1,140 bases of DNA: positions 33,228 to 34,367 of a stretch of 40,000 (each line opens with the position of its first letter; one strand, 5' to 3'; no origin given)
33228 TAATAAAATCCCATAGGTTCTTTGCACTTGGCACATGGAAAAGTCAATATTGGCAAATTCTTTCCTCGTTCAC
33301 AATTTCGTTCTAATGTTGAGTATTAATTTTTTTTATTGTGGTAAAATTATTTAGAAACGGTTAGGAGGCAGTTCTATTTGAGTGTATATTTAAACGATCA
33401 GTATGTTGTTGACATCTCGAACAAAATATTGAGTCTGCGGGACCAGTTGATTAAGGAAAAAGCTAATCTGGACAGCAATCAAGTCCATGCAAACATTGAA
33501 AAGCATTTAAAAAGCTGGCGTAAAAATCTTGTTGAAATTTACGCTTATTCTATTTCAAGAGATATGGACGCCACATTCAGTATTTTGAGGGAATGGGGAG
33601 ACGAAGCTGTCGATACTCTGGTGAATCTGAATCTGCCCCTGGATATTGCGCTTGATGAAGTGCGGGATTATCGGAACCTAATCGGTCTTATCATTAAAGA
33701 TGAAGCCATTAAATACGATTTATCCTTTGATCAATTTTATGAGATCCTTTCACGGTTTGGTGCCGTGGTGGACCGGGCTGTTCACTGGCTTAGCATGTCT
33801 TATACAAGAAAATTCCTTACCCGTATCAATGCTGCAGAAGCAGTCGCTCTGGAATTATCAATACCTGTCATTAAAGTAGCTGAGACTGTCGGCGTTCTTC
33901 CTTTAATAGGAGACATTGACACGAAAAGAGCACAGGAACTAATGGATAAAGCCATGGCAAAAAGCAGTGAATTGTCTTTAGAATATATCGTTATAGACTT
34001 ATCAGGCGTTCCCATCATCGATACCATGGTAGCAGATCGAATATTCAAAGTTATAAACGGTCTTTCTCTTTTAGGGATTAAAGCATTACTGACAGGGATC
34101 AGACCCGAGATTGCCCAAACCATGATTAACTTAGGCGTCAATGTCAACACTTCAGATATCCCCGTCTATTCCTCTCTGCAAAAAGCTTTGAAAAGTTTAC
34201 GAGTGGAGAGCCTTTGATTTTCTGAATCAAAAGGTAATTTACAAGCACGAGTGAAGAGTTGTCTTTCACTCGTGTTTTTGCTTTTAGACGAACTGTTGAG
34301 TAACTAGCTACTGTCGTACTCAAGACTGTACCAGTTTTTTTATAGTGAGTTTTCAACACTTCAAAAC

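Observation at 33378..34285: Prophage-encoded RsbR-type stressosome sensor (STAS) paralog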

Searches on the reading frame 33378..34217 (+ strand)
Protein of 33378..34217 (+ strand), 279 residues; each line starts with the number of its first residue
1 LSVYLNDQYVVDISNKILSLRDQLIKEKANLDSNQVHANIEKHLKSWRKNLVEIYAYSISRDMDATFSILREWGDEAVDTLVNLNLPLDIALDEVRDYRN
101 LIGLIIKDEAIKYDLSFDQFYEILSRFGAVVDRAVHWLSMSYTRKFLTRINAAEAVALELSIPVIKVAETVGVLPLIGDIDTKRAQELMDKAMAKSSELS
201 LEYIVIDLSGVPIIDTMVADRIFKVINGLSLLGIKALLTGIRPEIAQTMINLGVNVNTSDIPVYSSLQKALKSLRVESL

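Call 3: search_protein_families(library=pfam, proteins=[window:33378-34217:+], max_evalue=1)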
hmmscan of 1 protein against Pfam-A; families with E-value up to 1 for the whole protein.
window:33378-34217:+ (279 aa): 1 family
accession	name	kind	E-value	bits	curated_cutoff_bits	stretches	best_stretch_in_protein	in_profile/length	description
PF01740.26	STAS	-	1.8e-15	57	22.6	1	164-270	3-106/106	STAS domain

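Call 4: search_protein_families(library=ncbifam, proteins=[window:33378-34217:+], max_evalue=1)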
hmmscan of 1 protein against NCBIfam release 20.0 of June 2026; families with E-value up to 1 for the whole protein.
window:33378-34217:+ (279 aa): 3 families
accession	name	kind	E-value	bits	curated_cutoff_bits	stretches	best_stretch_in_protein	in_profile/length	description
NF052652.1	YtvA_fam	equivalog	1.3e-22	80.6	250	1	150-271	124-243/243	YtvA family blue-light photoreceptor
TIGR00377.1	ant_ant_sig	superfamily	0.00035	20.4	53.45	1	165-249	7-91/108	anti-sigma factor antagonist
TIGR02886.1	spore_II_AA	equivalog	0.063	13.3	114.75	1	169-223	7-61/106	anti-sigma F factor antagonist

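Call 5: search_solved_structures(query=window:33378-34217:+, max_evalue=1, show_alignments=3)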
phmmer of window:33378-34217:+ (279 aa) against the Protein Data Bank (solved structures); distinct sequences matched with E-value up to 1: 23.
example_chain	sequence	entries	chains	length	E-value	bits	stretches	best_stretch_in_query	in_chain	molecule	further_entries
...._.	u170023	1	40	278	6.1e-25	91.7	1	67-257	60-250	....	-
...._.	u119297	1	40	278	9.4e-25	91.1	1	68-257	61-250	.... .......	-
9o3o_A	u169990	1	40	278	3.1e-24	89.4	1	67-257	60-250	STAS domain-containing protein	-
9o3z_A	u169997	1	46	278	3.1e-24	89.4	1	67-257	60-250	RsbR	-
9o5l_A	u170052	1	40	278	4.3e-24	89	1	67-257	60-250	STAS domain-containing protein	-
9o4h_A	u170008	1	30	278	4.3e-24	89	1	67-257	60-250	RsbR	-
6qcm_CD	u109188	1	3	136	6.4e-23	85.1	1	154-258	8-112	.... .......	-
6qcm_CB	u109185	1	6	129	9.4e-23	84.6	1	158-258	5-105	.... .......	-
7o0i_B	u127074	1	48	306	1.1e-22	84.3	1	114-272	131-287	Anti-anti-sigma factor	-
6qcm_AB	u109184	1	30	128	1.1e-22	84.3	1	158-258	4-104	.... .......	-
6qcm_AD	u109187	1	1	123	2.5e-17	66.8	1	154-247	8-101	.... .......,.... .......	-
2mwg_A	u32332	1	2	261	2e-14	57.3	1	158-275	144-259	Blue-light photoreceptor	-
6qcm_A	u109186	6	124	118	1.2e-11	48.2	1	161-273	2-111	RsbS protein | RsbT antagonist protein RsbS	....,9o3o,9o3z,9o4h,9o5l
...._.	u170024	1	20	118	1.7e-11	47.7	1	161-273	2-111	RsbT antagonist protein RsbS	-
6jhk_A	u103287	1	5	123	7.9e-10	42.2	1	162-275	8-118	RsbS negative regulator of sigma-B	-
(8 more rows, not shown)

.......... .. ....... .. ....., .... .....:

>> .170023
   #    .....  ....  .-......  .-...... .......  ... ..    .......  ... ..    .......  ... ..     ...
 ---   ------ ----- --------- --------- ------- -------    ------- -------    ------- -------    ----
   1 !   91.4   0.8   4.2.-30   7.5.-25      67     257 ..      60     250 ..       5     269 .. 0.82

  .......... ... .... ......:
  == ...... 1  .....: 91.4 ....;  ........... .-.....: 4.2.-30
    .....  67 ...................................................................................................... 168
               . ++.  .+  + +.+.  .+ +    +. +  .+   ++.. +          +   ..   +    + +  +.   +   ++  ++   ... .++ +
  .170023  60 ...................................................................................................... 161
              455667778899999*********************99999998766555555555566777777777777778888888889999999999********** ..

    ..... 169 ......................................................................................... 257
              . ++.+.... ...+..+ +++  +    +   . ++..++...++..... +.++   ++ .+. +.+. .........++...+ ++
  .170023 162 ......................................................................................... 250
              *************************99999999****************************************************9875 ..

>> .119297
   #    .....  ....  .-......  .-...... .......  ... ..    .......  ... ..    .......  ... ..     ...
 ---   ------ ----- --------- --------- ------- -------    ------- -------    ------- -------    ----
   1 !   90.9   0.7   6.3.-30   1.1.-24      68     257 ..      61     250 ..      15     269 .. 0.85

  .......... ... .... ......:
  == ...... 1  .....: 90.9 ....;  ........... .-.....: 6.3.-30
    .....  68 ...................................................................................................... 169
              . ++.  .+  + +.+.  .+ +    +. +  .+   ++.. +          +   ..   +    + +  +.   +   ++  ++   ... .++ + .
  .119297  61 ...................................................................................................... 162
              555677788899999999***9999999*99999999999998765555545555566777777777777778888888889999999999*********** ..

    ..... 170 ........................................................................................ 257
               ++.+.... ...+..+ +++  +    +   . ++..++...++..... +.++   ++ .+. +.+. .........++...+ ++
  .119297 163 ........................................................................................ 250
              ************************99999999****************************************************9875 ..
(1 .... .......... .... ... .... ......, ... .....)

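Call 7: search_dna_similar(query=window:33378-34217:+, collection=phages, mode=protein, max_rows=30)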
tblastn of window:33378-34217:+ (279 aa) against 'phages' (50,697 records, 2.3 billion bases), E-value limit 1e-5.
Records with a match: 14; places in all: 15; records where one place covers at least 80% of the query: 0.
Best place of each record, by identity: <60% 14.
By first word of the organism name: Listeria 13; Bacteriophage 1.
By host as written in the record: Listeria monocytogenes 13; - 1.
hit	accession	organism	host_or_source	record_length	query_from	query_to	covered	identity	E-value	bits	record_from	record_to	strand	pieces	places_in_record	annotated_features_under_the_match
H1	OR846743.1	Listeria phage LM 4-11-1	Listeria monocytogenes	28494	65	272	75%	29.0%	4e-18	90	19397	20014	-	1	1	record has no annotation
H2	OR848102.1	Listeria phage LM 4-14-1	Listeria monocytogenes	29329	65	272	75%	29.0%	4e-18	90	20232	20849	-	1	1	record has no annotation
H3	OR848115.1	Listeria phage LM 4-14-1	Listeria monocytogenes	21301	65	272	75%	26.8%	7e-17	86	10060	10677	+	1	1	record has no annotation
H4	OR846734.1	Listeria phage LM 4-11-1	Listeria monocytogenes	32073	65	272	75%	26.8%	7e-17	86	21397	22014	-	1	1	record has no annotation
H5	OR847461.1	Listeria phage LM 4-11-1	Listeria monocytogenes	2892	75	257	66%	29.4%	2e-21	99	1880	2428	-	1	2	record has no annotation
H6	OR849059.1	Listeria phage LM 4-14-1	Listeria monocytogenes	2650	141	277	49%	31.4%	2e-13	75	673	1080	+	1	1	record has no annotation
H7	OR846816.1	Listeria phage LM 4-11-1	Listeria monocytogenes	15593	141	277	49%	31.4%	3e-13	75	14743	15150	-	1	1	record has no annotation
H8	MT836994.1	Bacteriophage sp.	human fecal samples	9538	112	257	52%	28.8%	9e-12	71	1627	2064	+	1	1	record has no annotation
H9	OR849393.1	Listeria phage LM 4-14-1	Listeria monocytogenes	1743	161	277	42%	31.6%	1e-11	70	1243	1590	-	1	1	record has no annotation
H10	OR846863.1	Listeria phage LM 4-11-1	Listeria monocytogenes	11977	161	277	42%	31.6%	1e-11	70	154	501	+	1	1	record has no annotation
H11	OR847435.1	Listeria phage LM 4-11-1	Listeria monocytogenes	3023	159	272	41%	28.1%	3e-8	60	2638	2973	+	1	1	record has no annotation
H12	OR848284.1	Listeria phage LM 4-14-1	Listeria monocytogenes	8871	159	272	41%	28.1%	4e-8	60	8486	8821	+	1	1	record has no annotation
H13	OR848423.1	Listeria phage LM 4-14-1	Listeria monocytogenes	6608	159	272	41%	28.1%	4e-8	60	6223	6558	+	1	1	record has no annotation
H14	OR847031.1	Listeria phage LM 4-11-1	Listeria monocytogenes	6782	159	272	41%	28.1%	4e-8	60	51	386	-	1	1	record has no annotation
